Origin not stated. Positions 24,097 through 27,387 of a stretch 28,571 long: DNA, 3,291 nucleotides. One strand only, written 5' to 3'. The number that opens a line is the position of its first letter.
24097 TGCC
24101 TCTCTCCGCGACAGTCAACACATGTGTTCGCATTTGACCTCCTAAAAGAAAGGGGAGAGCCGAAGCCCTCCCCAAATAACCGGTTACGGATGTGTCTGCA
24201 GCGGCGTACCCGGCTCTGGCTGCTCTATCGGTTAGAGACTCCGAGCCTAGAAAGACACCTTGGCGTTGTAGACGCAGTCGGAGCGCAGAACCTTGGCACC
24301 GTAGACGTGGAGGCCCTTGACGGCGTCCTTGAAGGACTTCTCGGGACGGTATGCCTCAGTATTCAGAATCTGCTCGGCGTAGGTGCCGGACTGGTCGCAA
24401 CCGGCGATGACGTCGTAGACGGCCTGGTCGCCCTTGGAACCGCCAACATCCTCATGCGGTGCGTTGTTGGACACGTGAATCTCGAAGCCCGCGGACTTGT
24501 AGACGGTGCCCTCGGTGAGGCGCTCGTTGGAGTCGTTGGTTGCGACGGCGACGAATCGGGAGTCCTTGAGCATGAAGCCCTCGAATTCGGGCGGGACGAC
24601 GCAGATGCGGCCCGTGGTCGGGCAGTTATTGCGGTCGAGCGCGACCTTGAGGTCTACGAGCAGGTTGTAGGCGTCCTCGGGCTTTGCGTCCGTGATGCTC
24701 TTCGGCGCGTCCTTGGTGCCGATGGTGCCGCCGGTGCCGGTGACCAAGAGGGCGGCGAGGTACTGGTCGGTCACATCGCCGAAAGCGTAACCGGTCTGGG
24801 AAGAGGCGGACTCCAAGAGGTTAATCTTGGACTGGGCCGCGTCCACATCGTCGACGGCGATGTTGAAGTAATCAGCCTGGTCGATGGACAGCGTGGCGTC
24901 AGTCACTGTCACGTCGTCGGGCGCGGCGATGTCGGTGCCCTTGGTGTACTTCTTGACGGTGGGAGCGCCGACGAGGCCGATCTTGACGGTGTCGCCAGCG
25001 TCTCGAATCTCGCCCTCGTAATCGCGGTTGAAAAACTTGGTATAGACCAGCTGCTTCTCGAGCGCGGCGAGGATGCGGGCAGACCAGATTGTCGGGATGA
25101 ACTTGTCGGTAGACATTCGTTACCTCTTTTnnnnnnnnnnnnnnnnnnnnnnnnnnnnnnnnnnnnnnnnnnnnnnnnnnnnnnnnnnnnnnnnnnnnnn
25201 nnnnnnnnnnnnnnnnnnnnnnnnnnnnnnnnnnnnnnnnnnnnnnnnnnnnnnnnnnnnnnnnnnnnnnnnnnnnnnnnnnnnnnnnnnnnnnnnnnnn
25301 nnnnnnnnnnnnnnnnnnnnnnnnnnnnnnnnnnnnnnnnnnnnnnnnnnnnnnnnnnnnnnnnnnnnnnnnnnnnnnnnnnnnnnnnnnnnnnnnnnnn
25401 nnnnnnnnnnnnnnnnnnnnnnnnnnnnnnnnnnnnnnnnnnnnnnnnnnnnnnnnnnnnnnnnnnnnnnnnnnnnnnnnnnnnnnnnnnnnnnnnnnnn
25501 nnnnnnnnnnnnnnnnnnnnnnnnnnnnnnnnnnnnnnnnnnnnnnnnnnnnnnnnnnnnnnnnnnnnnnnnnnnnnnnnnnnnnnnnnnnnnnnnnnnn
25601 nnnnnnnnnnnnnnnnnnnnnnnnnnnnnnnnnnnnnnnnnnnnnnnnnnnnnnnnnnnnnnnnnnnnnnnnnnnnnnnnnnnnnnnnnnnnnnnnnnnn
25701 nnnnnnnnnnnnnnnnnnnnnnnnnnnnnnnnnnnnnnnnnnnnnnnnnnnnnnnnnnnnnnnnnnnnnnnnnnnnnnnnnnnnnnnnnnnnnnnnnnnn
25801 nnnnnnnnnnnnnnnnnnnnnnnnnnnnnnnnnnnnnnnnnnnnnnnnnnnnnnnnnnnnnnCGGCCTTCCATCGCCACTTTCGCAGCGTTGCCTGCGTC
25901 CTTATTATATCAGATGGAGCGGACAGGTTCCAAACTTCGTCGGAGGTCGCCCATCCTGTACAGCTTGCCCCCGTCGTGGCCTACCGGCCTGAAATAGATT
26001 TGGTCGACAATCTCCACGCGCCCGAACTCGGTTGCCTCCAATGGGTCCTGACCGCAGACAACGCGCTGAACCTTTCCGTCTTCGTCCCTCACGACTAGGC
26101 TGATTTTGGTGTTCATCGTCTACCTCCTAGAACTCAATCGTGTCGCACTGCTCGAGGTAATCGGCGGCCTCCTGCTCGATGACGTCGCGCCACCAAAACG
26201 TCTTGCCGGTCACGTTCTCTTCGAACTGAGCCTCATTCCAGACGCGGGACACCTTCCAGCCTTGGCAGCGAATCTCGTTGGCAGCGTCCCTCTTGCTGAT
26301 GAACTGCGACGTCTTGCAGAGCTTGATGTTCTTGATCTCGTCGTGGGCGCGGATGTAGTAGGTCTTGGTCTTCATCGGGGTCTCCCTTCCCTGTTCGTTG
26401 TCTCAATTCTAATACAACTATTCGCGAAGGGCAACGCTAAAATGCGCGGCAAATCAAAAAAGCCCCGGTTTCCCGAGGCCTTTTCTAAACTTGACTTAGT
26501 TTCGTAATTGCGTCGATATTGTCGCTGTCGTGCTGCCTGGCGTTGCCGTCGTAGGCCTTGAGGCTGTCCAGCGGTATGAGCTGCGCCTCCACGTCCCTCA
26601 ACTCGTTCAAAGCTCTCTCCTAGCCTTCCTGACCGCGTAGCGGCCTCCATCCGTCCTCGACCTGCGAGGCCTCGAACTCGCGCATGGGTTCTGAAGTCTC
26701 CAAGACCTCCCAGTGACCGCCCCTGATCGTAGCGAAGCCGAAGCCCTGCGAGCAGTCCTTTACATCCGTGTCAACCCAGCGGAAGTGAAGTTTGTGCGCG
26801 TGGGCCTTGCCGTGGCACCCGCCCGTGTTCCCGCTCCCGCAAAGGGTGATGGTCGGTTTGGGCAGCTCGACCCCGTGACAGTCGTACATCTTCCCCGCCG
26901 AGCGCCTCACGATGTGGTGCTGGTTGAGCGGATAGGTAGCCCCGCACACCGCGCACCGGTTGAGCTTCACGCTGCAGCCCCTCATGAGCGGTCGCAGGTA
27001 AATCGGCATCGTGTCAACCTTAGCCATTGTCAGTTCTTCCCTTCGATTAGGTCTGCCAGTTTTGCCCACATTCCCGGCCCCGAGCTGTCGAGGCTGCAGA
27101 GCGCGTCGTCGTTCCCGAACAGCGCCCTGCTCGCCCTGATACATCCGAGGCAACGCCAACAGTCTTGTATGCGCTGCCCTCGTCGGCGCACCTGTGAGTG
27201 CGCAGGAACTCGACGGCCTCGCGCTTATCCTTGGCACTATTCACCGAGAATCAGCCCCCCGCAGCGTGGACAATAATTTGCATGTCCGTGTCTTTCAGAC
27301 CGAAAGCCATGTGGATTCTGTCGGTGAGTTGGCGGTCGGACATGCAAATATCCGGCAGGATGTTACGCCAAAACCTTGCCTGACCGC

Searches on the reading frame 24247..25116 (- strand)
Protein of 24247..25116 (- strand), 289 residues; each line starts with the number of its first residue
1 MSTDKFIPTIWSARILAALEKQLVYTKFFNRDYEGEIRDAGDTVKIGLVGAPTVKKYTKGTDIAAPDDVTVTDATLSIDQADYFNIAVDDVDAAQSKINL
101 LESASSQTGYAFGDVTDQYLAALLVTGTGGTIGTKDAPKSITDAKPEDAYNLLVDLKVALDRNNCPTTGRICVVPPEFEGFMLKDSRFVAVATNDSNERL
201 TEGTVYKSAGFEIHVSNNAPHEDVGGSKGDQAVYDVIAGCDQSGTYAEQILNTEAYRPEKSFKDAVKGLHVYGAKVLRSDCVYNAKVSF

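Call 20: search_protein_families(library=phrogs, proteins=[window:24247-25116:-])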
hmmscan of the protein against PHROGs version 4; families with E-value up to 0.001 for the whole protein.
window:24247-25116:- (289 aa): 4 families
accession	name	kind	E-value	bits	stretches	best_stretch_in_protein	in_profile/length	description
phrog_267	-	head and packaging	3.8e-69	234.8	1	3-287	37-325/410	major head protein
phrog_283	-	head and packaging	4.8e-21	76.5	1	4-224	6-222/385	major head protein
phrog_1357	-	head and packaging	4.5e-10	40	1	56-248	88-294/356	major head protein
phrog_422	-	head and packaging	0.00099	19.6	0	40-207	39-202/297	major head protein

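Call 36: find_homologous_proteins(query=window:24247-25116:-)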
Query window:24247-25116:- (289 aa): 6351 proteins with E <= 0.001 among 8000 candidates; the best 120 are listed.
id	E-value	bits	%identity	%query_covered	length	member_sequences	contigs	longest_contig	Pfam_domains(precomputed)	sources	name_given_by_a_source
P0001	6.0e-182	621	97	100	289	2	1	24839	PF25209.3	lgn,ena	-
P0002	1.6e-181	620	97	100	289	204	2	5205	PF25209.3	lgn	-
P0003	3.1e-181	619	97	100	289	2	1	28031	PF25209.3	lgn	-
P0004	5.9e-181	618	97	100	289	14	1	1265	PF25209.3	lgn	-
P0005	1.0e-179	614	96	100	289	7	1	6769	PF25209.3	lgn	-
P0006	2.1e-179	613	96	100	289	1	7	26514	PF25209.3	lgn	-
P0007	2.1e-179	613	96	100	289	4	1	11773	PF25209.3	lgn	-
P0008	3.3e-179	612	96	100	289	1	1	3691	PF25209.3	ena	-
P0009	6.4e-179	611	96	100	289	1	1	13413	PF25209.3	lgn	-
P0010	1.6e-178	610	96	100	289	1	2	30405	PF25209.3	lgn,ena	-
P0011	2.9e-178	609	96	100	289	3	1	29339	PF25209.3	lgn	-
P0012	6.7e-178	608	94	100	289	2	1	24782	PF25209.3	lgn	-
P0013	2.5e-177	606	94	100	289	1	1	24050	PF25209.3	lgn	-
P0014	4.9e-177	605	94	100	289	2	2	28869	PF25209.3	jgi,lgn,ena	jgi:N4-gp56 family major capsid protein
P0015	1.3e-176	604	94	100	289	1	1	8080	PF25209.3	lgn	-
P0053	3.1e-166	570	89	100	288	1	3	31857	PF25209.3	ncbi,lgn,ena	-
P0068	5.7e-128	444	72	100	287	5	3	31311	PF25209.3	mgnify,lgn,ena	mgnify:CR=1 FL=1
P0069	3.3e-126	438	71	100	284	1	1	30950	PF25209.3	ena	-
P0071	2.7e-117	409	68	100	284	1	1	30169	PF25209.3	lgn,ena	-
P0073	2.7e-109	383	65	100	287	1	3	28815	PF25209.3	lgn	-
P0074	4.1e-109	382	62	100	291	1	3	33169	PF25209.3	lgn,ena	-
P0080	6.4e-100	352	60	100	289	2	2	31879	PF25209.3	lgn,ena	-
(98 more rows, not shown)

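Call 38: find_encoding_contigs(protein=P0068, flank=10000, max_places=1)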
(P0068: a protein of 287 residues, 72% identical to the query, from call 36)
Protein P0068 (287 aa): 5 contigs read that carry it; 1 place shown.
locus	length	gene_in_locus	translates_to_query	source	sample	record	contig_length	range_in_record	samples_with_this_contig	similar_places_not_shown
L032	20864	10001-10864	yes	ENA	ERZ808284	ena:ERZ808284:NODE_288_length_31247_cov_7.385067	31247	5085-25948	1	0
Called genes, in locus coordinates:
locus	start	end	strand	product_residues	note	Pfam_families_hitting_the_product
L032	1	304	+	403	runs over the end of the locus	PF13730:HTH_36 (weak), PF09524:Phg_2220_C (weak)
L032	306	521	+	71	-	-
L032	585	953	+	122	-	-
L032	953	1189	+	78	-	-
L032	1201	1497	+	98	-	-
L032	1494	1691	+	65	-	-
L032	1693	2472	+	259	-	PF04098:Rad52_Rad22 (faint)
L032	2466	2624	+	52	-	-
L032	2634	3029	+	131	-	PF00436:SSB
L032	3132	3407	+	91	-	-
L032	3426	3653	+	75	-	-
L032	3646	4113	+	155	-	PF11753:DUF3310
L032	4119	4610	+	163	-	PF05565:Sipho_Gp157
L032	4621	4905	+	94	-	-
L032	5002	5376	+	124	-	-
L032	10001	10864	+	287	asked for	PF25209:Phage_capsid_4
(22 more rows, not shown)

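Call 39: find_encoding_contigs(protein=P0071, flank=10000, max_places=1)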
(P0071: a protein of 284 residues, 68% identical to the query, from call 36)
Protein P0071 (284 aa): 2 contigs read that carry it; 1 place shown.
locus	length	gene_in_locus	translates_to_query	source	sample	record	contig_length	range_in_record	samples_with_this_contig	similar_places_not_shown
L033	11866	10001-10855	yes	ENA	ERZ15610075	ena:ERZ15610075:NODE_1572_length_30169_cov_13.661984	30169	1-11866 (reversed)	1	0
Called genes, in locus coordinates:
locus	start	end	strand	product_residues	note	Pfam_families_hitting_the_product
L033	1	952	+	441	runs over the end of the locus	PF09524:Phg_2220_C (weak)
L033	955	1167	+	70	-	-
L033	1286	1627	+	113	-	-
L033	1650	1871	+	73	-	-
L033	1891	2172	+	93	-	-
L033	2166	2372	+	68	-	-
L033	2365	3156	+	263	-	-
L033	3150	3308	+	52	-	-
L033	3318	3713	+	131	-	PF00436:SSB, PF01336:tRNA_anti-codon (weak)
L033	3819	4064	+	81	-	-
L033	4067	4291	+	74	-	-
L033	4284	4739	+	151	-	PF11753:DUF3310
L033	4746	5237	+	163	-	PF05565:Sipho_Gp157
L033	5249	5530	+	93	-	-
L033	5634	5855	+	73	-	-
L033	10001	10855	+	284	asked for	PF25209:Phage_capsid_4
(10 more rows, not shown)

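Call 40: find_encoding_contigs(protein=P0053, flank=10000, max_places=1)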
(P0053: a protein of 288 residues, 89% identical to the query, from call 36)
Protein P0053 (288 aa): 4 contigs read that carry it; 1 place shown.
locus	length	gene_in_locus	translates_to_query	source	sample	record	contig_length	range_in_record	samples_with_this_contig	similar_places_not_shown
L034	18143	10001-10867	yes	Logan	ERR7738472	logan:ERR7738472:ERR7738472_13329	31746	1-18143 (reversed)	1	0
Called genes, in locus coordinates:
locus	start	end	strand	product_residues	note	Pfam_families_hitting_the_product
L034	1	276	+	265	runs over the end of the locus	PF04098:Rad52_Rad22 (faint)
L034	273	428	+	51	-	-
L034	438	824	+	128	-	PF00436:SSB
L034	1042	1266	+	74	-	-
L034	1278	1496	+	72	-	-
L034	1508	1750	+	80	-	PF18524:HPIP_like (faint)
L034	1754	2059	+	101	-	PF11753:DUF3310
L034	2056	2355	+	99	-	-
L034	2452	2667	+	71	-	-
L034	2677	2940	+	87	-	-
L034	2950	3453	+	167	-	PF05565:Sipho_Gp157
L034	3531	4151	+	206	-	PF01555:N6_N4_Mtase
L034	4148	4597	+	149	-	-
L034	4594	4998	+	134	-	-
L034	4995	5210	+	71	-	PF14354:Lar_restr_allev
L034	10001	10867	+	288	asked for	PF25209:Phage_capsid_4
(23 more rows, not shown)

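Call 42: find_related_loci(query=window:24247-25116:-, collection=genome_contigs, flank=10000)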
Query window:24247-25116:- (289 aa) in genome_contigs; peptide patterns used: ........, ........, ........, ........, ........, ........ (x = any residue, [..] = any of these).
50 stretches matched a pattern; 7 encode a relative of the query (tblastn E <= 1e-3); 7 distinct loci.
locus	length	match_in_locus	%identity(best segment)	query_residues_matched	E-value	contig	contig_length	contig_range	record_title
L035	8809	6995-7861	97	1-289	0e+0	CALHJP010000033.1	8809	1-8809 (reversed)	MAG TPA_asm: uncultured Collinsella sp. isolate ERR1620341_bin.47_CONCOCT_v1.1_MAG genome assembly, contig: ERZ658750.45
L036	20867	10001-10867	91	1-289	2e-177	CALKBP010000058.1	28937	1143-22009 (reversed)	MAG TPA_asm: uncultured Collinsella sp. isolate SRR8114118_bin.82_CONCOCT_v1.1_MAG genome assembly, contig: ERZ1740185.1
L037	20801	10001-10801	47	1-282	1e-71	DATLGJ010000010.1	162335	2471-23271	MAG TPA_asm: Candidatus Limnocylindrales bacterium isolate SMAG_U13611 k141_140374, whole genome shotgun sequence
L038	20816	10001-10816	44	1-288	3e-67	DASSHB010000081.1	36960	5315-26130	MAG TPA_asm: Candidatus Limnocylindrales bacterium isolate SMAG_U1048 k141_1031095, whole genome shotgun sequence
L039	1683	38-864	42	1-278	1e-48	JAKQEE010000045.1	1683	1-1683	MAG: Pseudomonadota bacterium isolate USDE_maxbin.087_sub k141_1631283, whole genome shotgun sequence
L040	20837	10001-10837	42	1-281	4e-65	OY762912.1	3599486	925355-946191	MAG: Methanothrix sp. isolate 80880379-7421-4bc7-b5fd-f9f5169ec620 genome assembly, chromosome: 1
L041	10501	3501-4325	36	2-282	2e-43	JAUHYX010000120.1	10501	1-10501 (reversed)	MAG: bacterium isolate 3_bin.89 NODE_7439_length_10501_cov_0.852420, whole genome shotgun sequence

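Call 43: find_encoding_contigs(protein=P0069, flank=10000, max_places=1)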
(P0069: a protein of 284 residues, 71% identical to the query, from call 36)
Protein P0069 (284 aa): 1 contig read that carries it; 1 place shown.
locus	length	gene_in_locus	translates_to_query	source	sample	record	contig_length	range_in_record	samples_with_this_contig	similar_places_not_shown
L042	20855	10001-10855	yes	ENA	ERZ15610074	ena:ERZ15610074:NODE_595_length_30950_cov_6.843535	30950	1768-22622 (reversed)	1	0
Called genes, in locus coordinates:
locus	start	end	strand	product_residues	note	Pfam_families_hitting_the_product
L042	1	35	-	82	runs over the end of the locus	-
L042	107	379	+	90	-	PF13730:HTH_36, PF12802:MarR_2 (faint)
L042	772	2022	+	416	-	PF09524:Phg_2220_C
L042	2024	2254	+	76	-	-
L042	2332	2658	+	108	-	-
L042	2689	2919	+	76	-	-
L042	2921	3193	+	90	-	-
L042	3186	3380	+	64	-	-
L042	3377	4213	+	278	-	-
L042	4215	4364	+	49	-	-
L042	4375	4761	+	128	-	PF00436:SSB, PF01336:tRNA_anti-codon (faint)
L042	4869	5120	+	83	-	-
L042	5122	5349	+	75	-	-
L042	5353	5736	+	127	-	-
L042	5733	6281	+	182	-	PF11753:DUF3310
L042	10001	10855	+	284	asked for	PF25209:Phage_capsid_4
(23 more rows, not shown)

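Call 44: find_encoding_contigs(protein=P0073, flank=10000, max_places=1)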
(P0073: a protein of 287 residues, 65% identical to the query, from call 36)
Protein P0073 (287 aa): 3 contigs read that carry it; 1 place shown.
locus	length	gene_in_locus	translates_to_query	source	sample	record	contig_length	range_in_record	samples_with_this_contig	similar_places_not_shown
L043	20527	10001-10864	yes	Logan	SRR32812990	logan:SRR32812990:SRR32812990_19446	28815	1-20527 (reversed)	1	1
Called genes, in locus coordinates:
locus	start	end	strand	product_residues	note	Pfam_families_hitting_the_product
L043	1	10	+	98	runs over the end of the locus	-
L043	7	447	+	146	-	-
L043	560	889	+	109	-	-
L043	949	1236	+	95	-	-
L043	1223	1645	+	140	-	-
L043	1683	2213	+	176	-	-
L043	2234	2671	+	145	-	PF00692:dUTPase, PF22769:DCD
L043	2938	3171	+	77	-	-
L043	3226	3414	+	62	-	-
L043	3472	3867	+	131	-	-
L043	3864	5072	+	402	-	PF03237:Terminase_6N (weak), PF04466:Terminase_3 (weak), PF17289:Terminase_6C (weak)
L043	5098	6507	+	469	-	-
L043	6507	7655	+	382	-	PF06152:Phage_min_cap2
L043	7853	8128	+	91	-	-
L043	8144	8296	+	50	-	-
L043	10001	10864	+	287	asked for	PF25209:Phage_capsid_4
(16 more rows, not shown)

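Call 45: find_encoding_contigs(protein=P0074, flank=10000, max_places=1)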
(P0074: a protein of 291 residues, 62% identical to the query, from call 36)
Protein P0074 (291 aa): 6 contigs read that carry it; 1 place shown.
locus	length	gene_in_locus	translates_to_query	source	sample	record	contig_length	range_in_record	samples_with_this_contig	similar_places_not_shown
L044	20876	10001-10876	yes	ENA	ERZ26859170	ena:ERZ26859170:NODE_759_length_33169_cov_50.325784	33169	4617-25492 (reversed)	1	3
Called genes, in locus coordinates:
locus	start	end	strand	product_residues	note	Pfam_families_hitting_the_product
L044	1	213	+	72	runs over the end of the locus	-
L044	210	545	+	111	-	PF14354:Lar_restr_allev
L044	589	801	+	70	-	-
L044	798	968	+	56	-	-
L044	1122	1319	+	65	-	PF22147:AcrIC5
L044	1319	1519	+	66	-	-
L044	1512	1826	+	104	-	-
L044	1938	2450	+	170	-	PF02195:ParB_N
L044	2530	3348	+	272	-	-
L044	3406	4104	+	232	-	PF00733:Asn_synthase (weak), PF02540:NAD_synthase (weak), PF06508:QueC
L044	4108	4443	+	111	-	-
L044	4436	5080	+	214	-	PF02592:Vut_1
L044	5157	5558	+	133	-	-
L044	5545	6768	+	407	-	PF03237:Terminase_6N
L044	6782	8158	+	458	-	-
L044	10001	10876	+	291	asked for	PF25209:Phage_capsid_4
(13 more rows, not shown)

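Call 46: find_encoding_contigs(protein=P0080, flank=10000, max_places=1)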
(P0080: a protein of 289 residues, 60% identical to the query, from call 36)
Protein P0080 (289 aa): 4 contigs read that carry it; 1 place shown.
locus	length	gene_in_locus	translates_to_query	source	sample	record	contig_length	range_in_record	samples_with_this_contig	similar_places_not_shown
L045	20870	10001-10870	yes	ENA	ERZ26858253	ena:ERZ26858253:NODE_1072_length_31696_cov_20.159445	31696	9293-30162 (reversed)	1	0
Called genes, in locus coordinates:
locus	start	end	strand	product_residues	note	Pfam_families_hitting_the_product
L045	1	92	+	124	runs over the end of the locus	-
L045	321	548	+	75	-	-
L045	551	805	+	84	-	-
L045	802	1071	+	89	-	-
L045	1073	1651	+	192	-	-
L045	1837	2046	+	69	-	-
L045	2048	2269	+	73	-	-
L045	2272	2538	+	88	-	-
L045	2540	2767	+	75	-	-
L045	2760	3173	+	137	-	-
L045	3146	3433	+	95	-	-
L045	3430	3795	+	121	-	PF01870:Hjc (weak)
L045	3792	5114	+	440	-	PF02195:ParB_N, PF01555:N6_N4_Mtase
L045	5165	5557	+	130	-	PF01527:HTH_Tnp_1 (weak)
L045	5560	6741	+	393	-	PF03237:Terminase_6N, PF04466:Terminase_3, PF17289:Terminase_6C (weak)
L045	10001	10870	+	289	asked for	PF25209:Phage_capsid_4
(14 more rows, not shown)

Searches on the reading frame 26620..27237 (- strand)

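Call 19: search_protein_families(library=phrogs, proteins=[window:26620-27237:-])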
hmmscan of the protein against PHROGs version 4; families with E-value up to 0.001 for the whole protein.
window:26620-27237:- (205 aa): 3 families
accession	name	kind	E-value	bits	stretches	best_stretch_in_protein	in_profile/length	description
phrog_28142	-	DNA, RNA and nucleotide metabolism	1.5e-50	171.4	1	71-199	1-125/129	HNH endonuclease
phrog_740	-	DNA, RNA and nucleotide metabolism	1.6e-05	25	1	93-148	39-87/332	HNH endonuclease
phrog_3497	-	unknown function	0.00093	20.1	0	91-114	15-38/150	-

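Call 35: search_protein_families(library=pfam, max_evalue=0.1, proteins=[window:26620-27237:-])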
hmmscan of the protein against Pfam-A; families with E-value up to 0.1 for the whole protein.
window:26620-27237:- (205 aa): 2 families
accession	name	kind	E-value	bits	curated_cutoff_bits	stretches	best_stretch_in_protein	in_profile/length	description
PF20120.5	DUF6510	-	0.032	14.5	26.4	1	90-122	24-56/86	Family of unknown function (DUF6510)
PF13391.12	HNH_2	-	0.033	14.5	21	0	95-117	1-24/66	HNH endonuclease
